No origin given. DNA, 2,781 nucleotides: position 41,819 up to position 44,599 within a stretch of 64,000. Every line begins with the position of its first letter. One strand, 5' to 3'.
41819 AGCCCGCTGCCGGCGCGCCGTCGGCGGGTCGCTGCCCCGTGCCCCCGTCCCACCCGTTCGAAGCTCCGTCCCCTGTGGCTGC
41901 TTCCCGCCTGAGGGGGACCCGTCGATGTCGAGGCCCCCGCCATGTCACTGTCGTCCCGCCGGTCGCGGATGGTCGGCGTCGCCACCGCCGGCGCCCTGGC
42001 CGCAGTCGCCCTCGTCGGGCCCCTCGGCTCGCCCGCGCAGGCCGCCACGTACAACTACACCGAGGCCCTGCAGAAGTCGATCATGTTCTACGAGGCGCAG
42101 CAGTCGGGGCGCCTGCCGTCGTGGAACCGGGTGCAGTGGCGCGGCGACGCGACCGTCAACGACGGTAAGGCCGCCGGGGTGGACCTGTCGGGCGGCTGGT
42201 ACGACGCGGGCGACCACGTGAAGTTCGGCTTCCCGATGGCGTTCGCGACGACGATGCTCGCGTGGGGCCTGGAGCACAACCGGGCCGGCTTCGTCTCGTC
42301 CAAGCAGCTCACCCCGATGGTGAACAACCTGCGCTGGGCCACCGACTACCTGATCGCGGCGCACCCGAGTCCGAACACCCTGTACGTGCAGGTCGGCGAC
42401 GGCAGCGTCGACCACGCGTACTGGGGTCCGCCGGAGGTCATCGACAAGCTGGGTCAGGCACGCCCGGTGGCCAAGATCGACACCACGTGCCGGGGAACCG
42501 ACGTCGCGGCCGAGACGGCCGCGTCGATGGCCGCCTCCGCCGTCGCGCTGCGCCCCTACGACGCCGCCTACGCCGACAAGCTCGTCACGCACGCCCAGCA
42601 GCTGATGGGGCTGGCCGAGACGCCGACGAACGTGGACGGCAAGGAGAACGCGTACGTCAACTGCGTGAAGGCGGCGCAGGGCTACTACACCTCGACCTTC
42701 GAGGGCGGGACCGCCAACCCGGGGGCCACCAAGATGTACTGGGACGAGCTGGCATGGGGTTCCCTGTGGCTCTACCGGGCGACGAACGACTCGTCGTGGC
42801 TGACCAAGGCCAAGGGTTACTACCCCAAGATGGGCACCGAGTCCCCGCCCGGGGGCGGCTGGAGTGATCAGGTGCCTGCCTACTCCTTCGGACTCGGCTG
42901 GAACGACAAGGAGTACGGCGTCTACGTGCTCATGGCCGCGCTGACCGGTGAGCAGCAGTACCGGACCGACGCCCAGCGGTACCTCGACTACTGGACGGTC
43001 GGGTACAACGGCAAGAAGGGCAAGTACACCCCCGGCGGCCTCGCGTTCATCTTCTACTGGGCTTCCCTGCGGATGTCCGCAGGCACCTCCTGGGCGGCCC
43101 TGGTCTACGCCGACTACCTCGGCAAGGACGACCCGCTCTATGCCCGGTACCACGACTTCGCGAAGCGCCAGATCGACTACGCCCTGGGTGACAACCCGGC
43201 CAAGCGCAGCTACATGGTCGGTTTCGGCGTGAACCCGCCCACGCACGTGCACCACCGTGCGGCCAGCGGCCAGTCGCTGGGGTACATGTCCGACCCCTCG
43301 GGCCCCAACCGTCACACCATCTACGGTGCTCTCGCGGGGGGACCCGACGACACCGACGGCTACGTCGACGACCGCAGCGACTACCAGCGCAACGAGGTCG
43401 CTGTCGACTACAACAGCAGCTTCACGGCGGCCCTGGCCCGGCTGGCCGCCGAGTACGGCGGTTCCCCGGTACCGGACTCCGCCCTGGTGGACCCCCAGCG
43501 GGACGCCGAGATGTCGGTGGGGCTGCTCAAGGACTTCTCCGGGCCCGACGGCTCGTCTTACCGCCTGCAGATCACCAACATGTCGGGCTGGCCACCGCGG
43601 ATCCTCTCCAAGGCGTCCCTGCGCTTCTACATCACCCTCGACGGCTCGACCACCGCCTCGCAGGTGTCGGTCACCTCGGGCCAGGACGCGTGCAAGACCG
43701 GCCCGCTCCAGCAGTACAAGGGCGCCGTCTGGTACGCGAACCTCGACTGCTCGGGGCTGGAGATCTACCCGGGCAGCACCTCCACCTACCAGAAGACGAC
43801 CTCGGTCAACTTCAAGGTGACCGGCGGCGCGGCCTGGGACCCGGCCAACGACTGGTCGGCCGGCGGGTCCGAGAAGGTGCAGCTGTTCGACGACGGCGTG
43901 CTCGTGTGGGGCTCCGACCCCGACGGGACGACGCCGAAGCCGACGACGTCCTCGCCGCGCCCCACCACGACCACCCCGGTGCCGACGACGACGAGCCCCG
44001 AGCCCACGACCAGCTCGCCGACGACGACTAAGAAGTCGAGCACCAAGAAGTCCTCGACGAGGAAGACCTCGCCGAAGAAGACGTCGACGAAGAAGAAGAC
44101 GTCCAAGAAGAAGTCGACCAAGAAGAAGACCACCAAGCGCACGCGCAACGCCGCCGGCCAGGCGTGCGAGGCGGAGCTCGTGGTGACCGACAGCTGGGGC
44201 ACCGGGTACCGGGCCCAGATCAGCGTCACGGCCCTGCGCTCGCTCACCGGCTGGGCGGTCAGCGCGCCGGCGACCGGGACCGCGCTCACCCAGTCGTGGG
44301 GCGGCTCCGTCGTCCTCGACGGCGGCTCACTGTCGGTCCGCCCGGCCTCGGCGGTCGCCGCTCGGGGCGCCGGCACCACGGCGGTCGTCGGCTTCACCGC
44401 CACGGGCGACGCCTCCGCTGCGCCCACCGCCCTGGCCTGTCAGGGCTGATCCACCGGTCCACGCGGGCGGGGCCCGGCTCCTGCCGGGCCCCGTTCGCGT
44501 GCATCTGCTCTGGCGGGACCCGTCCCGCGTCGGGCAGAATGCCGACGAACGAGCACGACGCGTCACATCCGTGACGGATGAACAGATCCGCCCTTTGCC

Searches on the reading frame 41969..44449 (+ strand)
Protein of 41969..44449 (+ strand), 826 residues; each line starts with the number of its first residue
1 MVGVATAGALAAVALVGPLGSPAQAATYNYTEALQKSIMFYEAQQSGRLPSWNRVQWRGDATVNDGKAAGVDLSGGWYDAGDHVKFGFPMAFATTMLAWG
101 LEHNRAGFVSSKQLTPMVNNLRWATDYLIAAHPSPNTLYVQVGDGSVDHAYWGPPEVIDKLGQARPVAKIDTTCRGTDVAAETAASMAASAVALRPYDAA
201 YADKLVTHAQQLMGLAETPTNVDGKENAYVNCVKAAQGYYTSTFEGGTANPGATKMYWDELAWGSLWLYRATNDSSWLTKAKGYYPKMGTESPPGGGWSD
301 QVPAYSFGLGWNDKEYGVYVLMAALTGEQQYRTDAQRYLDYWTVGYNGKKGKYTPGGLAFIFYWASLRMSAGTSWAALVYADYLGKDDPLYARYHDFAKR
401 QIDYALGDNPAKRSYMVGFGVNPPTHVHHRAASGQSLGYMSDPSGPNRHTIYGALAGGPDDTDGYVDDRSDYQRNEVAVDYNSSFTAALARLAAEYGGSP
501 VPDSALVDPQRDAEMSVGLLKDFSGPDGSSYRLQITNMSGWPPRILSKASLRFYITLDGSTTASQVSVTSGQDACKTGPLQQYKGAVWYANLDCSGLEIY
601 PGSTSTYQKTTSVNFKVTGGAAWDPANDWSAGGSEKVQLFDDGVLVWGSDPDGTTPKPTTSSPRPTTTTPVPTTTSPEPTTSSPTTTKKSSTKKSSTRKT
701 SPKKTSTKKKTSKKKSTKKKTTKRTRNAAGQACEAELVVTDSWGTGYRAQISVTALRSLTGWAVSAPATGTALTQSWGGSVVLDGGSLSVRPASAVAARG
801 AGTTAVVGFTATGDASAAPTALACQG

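Call 53: search_protein_families(library=pfam, proteins=[window:41969-44449:+], max_evalue=0.00001)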
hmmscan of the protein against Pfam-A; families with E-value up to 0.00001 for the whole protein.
window:41969-44449:+ (826 aa): 2 families
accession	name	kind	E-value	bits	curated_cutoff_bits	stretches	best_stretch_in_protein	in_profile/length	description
PF00759.25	Glyco_hydro_9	-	3.2e-139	465.5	27.7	1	30-489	1-444/444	Glycosyl hydrolase family 9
PF00553.25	CBM_2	-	2e-08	34.9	24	1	733-823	1-95/101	Cellulose binding domain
